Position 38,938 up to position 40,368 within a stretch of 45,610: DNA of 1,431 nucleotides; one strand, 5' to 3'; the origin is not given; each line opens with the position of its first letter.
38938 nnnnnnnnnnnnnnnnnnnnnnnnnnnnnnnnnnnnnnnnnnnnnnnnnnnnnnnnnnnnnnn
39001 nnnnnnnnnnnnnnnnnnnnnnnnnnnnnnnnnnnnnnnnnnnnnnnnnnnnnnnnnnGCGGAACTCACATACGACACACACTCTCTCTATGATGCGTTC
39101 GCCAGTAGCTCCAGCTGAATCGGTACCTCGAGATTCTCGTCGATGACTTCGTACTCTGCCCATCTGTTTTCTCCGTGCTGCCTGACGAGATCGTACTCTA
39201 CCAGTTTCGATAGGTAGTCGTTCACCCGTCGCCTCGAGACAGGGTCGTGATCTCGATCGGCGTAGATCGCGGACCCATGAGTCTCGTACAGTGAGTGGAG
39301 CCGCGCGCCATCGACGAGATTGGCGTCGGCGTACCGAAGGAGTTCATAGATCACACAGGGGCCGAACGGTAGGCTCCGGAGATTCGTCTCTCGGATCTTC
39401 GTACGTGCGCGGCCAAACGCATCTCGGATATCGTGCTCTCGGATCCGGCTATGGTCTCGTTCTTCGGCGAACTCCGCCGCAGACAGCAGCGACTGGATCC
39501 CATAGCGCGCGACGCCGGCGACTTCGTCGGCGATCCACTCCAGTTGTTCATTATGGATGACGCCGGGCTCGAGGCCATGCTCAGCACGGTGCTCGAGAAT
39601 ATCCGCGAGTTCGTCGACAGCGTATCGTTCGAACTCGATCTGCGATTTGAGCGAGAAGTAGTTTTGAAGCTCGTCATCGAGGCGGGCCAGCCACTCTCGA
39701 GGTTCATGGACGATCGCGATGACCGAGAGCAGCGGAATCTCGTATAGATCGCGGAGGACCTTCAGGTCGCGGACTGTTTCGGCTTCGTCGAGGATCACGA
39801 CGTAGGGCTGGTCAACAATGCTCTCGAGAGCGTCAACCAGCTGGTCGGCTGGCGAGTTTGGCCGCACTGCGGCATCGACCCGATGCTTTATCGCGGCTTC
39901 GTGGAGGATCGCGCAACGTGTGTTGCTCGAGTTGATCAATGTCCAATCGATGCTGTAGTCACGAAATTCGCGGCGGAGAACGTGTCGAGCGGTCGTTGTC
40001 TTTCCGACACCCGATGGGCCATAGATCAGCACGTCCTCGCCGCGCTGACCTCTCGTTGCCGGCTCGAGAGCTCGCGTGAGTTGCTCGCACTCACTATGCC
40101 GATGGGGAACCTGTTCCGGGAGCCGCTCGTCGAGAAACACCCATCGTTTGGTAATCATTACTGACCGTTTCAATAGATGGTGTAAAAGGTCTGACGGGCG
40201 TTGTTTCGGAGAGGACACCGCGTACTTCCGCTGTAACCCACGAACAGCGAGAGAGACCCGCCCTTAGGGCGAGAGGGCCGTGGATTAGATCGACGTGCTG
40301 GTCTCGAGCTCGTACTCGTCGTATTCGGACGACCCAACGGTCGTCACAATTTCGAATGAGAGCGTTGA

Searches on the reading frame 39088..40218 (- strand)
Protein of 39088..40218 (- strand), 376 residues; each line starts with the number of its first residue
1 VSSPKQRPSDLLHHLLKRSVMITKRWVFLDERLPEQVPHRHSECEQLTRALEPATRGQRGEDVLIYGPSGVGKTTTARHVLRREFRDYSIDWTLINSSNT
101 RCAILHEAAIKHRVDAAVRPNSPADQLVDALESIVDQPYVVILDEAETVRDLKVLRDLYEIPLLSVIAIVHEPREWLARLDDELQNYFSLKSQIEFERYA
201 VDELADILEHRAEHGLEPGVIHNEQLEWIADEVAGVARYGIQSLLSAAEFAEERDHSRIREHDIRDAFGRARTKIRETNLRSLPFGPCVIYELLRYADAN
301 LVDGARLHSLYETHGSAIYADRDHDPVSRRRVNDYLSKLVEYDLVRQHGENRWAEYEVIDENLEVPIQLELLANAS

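Call 74: search_protein_families(library=pfam, proteins=[window:39088-40218:-], max_evalue=0.001)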
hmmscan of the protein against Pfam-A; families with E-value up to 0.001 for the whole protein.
window:39088-40218:- (376 aa): 6 families
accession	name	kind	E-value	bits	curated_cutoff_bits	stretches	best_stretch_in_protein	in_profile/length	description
PF22703.2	Cdc6_lid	-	3.5e-13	49.7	27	1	206-267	2-66/68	Cdc6 AAA+ ATPase-type lid domain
PF13191.12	AAA_16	-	6.7e-12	46.7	32.6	1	36-158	1-155/167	AAA ATPase domain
PF13401.12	AAA_22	-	5.3e-07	30.5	27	1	63-161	8-107/130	AAA domain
PF00004.35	AAA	-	0.00012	22.9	21.2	1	63-148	1-68/131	ATPase family associated with various cellular activities (AAA)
PF13173.12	AAA_14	-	0.00048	20.6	27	0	63-153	5-78/129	AAA domain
PF07728.20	AAA_5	-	0.00071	20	22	0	62-158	1-86/139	AAA domain (dynein-related subfamily)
